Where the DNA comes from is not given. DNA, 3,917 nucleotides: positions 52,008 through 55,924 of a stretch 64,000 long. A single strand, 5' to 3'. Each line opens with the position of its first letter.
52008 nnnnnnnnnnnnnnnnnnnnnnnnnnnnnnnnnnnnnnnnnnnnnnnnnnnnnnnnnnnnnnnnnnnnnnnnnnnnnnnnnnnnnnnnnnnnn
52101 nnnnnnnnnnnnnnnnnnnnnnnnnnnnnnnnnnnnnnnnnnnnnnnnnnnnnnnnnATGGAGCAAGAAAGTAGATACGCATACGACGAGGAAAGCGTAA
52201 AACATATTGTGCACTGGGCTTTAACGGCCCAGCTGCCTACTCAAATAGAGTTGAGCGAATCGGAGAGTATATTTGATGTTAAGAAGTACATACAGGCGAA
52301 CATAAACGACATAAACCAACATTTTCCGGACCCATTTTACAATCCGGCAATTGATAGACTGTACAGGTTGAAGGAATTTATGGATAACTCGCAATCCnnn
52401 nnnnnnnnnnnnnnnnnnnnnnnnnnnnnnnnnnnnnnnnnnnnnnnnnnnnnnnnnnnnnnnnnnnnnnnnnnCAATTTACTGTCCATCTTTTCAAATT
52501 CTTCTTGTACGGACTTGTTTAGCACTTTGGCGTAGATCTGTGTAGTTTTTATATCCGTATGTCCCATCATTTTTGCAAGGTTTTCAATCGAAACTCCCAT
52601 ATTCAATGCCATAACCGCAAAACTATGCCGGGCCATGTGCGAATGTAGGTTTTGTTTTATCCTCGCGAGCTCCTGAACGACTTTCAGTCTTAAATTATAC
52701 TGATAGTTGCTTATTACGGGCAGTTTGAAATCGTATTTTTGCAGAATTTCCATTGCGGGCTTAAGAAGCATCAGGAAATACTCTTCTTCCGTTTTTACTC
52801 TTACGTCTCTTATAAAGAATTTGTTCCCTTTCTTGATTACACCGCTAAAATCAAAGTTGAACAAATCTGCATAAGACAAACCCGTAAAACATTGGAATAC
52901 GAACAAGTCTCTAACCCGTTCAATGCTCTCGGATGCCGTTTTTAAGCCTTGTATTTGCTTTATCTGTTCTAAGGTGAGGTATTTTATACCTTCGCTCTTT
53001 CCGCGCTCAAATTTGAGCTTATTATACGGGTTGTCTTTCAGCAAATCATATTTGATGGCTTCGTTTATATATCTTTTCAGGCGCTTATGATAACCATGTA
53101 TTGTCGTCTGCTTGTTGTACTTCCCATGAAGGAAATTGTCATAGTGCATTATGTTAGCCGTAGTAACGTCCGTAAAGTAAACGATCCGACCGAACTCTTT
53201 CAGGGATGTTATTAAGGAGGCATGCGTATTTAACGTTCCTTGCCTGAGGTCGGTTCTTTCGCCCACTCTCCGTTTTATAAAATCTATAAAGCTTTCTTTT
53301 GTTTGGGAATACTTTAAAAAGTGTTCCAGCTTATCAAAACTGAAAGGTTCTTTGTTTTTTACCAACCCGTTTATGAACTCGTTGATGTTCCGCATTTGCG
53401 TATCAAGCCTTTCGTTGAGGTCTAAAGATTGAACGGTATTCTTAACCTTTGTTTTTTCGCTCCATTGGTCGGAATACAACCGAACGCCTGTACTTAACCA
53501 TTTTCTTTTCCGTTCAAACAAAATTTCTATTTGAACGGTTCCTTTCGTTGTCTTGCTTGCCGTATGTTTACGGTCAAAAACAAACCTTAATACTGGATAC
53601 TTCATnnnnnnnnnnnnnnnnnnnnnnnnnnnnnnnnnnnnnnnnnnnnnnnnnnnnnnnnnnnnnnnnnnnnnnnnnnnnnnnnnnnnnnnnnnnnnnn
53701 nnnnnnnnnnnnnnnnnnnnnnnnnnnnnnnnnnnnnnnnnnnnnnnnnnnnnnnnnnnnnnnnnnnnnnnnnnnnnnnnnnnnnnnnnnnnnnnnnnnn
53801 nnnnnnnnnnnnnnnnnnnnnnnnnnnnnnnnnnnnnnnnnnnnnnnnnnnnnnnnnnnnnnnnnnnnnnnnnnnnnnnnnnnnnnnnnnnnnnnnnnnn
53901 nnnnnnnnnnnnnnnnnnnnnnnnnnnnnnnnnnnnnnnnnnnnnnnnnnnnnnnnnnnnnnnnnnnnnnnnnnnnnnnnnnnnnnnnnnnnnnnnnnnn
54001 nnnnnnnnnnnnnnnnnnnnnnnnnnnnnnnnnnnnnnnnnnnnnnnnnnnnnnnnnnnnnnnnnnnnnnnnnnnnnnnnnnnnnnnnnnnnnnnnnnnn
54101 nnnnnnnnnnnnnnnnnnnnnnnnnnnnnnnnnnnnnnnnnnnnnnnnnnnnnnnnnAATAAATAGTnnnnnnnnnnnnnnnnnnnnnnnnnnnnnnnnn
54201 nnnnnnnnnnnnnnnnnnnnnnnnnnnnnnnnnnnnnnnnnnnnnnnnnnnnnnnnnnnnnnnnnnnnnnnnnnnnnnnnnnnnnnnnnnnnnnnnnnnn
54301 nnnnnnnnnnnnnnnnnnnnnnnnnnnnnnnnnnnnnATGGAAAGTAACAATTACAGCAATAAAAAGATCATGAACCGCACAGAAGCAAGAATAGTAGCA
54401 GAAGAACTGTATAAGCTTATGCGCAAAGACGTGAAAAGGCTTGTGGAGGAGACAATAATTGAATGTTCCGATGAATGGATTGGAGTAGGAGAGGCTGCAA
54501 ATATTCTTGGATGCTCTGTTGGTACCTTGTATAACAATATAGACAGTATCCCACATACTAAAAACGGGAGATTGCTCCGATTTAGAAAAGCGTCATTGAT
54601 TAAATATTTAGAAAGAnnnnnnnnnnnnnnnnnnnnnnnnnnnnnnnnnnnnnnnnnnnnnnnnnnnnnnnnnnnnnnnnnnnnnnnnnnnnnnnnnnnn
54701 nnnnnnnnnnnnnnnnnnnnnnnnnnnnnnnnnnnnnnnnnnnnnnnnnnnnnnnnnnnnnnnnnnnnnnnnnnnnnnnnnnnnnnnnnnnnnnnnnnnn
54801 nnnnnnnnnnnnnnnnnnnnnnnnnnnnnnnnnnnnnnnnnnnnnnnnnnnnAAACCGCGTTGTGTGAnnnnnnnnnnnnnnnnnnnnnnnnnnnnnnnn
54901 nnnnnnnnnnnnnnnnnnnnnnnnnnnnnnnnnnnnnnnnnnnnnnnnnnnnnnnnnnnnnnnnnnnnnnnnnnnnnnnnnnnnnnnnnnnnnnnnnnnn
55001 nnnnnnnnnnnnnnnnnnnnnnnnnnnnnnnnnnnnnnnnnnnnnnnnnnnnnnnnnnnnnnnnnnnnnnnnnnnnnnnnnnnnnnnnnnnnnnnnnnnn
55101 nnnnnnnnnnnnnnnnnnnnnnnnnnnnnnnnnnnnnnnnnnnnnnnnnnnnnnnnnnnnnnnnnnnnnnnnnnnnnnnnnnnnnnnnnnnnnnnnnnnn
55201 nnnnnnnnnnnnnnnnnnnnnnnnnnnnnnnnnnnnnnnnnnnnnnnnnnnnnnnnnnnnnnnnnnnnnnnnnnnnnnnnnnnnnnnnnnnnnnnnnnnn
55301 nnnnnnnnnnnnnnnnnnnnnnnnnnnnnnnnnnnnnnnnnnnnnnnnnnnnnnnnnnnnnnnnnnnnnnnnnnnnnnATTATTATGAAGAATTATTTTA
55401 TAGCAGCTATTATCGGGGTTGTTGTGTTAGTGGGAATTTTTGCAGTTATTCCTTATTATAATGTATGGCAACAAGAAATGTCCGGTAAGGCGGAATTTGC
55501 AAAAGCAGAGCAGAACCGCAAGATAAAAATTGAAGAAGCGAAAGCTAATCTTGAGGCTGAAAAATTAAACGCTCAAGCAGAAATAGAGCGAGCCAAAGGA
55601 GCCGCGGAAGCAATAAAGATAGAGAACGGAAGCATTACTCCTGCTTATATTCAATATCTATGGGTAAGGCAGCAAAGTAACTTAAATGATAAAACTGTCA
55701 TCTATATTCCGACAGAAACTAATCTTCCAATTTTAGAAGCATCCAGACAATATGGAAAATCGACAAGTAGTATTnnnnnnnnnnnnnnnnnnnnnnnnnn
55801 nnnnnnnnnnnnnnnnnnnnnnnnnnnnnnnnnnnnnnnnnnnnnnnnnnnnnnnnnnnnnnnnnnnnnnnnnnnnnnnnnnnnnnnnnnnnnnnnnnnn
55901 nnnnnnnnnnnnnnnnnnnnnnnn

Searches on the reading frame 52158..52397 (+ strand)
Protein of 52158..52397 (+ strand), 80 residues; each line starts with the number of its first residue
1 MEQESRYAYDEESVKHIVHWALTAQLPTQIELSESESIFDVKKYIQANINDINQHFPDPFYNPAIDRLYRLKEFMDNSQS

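Call 110: search_protein_families(library=pfam, proteins=[window:52158-52397:+], max_evalue=0.01)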
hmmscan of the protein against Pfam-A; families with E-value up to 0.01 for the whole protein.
window:52158-52397:+ (80 aa): 1 family
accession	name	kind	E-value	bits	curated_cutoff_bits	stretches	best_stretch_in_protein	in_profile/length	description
PF22292.1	DUF6965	-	1.4e-16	60.7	25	1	13-76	2-65/66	Domain of unknown function (DUF6965)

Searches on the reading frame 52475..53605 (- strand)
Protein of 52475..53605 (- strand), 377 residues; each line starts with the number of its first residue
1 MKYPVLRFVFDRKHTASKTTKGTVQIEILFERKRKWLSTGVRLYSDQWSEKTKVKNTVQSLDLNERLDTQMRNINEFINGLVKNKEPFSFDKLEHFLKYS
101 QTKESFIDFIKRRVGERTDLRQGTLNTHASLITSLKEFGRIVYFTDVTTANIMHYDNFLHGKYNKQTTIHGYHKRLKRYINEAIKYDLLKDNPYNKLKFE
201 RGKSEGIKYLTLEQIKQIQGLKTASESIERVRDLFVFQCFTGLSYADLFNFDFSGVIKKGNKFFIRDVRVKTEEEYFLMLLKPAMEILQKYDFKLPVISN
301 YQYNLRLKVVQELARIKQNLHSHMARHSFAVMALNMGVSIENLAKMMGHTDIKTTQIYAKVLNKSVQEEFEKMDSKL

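Call 46: search_protein_families(library=pfam, proteins=[window:52475-53605:-], max_evalue=0.01)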
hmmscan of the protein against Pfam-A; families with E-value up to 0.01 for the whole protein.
window:52475-53605:- (377 aa): 3 families
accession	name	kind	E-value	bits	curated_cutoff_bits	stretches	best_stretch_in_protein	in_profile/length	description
PF13102.12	Phage_int_SAM_5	-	9.8e-17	61.6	22.3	1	105-198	1-97/98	Phage integrase SAM-like domain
PF00589.27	Phage_integrase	-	2.1e-14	54.1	27.1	1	298-362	105-169/172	Phage integrase family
PF17293.8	Arm-DNA-bind_5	-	4.3e-08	34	22.6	1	12-93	4-86/87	Arm DNA-binding domain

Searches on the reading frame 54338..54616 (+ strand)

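Call 110: search_protein_families(library=pfam, proteins=[window:54338-54616:+], max_evalue=0.01)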
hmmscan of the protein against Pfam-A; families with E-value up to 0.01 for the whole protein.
window:54338-54616:+ (93 aa): 1 family
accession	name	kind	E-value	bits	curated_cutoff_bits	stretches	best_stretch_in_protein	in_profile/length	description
PF12728.13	HTH_17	-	9.8e-10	39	27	1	47-93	1-49/51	Helix-turn-helix domain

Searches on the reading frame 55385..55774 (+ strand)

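Call 46: search_protein_families(library=pfam, proteins=[window:55385-55774:+], max_evalue=0.01)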
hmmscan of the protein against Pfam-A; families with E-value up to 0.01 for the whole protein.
window:55385-55774:+ (130 aa): 1 family
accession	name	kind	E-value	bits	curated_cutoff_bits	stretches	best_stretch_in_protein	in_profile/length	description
PF16712.10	SCAB_CC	-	0.0036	17.6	25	1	32-77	54-99/168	Coiled-coil regions of plant-specific actin-binding protein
